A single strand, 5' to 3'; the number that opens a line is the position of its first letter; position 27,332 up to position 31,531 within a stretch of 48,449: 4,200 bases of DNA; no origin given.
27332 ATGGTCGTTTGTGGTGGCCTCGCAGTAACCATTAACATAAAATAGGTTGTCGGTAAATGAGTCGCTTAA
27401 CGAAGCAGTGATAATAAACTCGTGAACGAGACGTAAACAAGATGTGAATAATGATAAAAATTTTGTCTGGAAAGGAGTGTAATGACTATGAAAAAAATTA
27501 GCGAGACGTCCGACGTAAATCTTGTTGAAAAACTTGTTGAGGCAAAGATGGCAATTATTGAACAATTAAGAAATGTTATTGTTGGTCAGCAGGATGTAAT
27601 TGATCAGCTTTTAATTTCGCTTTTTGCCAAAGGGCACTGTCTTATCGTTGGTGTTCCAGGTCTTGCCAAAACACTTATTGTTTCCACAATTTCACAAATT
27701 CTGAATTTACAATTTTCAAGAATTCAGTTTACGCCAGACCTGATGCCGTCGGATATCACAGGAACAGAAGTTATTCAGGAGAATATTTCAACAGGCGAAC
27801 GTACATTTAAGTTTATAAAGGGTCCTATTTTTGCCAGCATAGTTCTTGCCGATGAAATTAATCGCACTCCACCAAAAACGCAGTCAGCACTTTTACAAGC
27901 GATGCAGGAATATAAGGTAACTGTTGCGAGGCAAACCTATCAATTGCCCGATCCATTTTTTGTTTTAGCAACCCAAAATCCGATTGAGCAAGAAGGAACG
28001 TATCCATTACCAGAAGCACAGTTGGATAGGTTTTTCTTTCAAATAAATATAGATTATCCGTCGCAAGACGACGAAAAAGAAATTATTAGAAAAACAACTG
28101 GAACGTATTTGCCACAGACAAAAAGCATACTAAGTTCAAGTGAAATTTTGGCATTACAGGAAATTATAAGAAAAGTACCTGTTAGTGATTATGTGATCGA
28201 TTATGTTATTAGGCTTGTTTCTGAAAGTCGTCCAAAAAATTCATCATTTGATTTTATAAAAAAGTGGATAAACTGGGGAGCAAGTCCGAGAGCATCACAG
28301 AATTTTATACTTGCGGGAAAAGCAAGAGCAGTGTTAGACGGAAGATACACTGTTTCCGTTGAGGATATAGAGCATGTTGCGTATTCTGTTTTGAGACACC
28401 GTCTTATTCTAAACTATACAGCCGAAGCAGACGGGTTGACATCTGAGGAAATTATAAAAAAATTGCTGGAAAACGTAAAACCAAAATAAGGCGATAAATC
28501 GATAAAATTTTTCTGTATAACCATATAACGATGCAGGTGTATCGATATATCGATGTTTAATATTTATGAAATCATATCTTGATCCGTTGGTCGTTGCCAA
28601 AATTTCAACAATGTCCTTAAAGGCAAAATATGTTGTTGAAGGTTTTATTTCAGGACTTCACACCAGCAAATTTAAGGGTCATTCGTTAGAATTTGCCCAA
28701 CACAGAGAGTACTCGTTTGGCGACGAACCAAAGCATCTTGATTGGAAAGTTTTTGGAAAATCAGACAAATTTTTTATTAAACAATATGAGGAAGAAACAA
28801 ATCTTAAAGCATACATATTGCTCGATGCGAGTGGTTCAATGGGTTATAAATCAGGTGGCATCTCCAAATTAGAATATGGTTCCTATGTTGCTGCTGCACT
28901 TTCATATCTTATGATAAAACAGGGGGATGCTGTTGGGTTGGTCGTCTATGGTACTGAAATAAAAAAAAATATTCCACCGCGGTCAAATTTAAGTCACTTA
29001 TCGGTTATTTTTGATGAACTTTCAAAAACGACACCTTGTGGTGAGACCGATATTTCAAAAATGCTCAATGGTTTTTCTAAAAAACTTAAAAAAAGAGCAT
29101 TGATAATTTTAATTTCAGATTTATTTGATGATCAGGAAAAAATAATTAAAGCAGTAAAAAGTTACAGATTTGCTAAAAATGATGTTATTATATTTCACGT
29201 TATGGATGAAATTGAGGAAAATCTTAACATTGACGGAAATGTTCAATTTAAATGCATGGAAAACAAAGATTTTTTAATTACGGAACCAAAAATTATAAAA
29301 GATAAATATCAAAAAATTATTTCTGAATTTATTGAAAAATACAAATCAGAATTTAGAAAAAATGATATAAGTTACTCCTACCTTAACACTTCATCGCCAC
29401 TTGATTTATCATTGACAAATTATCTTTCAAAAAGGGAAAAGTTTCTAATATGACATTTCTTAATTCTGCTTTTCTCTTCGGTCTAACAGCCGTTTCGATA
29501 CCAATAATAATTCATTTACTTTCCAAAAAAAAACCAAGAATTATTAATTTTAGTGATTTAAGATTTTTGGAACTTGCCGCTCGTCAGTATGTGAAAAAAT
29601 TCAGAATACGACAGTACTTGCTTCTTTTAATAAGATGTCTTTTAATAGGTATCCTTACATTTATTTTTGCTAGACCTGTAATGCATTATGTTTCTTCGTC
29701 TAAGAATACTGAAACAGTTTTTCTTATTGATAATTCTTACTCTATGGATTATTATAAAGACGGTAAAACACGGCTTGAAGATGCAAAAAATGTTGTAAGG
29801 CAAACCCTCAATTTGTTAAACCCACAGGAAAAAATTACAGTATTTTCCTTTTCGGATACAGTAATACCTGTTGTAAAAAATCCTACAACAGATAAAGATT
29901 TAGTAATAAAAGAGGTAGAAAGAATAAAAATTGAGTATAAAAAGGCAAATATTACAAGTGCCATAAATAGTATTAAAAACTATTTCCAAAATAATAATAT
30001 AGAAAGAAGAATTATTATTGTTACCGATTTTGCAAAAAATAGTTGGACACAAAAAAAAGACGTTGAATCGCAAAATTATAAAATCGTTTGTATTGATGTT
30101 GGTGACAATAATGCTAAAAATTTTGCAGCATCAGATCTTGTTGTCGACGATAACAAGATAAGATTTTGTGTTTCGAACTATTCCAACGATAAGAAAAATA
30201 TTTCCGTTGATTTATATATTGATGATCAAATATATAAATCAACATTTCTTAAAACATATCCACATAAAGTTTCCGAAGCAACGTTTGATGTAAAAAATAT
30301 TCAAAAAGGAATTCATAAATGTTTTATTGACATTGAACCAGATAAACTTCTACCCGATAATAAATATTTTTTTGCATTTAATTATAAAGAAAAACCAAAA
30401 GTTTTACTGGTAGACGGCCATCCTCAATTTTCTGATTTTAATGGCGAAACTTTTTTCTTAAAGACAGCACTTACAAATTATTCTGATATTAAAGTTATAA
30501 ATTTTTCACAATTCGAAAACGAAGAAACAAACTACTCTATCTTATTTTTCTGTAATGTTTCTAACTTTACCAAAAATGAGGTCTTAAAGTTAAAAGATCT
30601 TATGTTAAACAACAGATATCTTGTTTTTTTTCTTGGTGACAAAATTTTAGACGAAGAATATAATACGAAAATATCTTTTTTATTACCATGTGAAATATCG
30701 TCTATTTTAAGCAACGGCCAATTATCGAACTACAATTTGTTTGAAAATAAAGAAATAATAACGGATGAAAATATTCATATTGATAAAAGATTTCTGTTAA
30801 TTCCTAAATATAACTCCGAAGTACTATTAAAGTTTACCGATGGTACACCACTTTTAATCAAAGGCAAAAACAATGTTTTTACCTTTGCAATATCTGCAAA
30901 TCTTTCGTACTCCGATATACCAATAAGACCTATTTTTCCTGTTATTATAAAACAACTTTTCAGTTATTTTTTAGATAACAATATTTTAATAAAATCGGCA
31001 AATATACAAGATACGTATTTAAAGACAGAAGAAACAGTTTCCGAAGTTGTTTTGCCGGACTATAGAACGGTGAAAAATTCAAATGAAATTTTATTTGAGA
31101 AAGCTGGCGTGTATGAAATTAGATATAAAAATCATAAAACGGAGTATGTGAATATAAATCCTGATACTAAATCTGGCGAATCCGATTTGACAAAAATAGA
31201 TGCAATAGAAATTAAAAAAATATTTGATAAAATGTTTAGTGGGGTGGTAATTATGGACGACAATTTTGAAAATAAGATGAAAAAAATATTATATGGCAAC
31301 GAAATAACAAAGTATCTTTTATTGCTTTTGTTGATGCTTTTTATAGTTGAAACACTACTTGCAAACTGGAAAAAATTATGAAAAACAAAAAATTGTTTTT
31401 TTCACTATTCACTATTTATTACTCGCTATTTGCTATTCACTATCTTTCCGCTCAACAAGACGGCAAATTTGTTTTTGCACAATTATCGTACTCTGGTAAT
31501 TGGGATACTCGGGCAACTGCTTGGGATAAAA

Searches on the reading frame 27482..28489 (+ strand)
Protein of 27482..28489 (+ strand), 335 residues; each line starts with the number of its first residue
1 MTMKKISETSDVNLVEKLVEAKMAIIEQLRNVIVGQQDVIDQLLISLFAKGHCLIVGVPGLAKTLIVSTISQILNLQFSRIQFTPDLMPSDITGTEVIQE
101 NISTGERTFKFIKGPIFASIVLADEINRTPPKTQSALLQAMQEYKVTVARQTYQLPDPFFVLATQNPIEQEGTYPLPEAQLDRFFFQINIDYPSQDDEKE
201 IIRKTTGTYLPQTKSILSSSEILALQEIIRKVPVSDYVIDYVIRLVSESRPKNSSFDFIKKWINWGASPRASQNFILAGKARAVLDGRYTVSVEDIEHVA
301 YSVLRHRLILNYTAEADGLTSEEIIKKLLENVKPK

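Call 70: search_protein_families(library=pfam, proteins=[window:27482-28489:+], max_evalue=0.00001)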
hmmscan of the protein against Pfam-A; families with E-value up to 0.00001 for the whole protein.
window:27482-28489:+ (335 aa): 5 families
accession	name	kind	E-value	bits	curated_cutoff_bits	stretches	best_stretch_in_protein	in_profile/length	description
PF07726.17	AAA_3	-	8.5e-63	210.5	27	1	52-185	1-130/131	ATPase family associated with various cellular activities (AAA)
PF17863.7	AAA_lid_2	-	4.3e-17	62.1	22.7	1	263-327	9-73/74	AAA lid domain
PF20030.5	bpMoxR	-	9.6e-14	51.4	27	1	24-204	5-180/205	MoxR domain in the MoxR-vWA-beta-propeller ternary systems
PF07728.20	AAA_5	-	3.4e-12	47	22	1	52-184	1-139/139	AAA domain (dynein-related subfamily)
PF00004.35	AAA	-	3.4e-06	28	21.2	1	54-190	2-129/131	ATPase family associated with various cellular activities (AAA)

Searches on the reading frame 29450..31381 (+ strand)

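Call 70: search_protein_families(library=pfam, proteins=[window:29450-31381:+], max_evalue=0.00001)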
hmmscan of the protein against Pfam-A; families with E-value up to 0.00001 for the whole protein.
window:29450-31381:+ (643 aa): 3 families
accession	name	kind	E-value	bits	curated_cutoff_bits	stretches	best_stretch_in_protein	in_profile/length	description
PF13519.12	VWA_2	-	8.5e-18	65.4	27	1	89-194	1-106/107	von Willebrand factor type A domain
PF07584.16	BatA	-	2e-15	57.4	25.9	1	1-76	1-77/77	Aerotolerance regulator N-terminal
PF00092.34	VWA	-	2e-08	35.1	23.8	1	90-224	3-146/174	von Willebrand factor type A domain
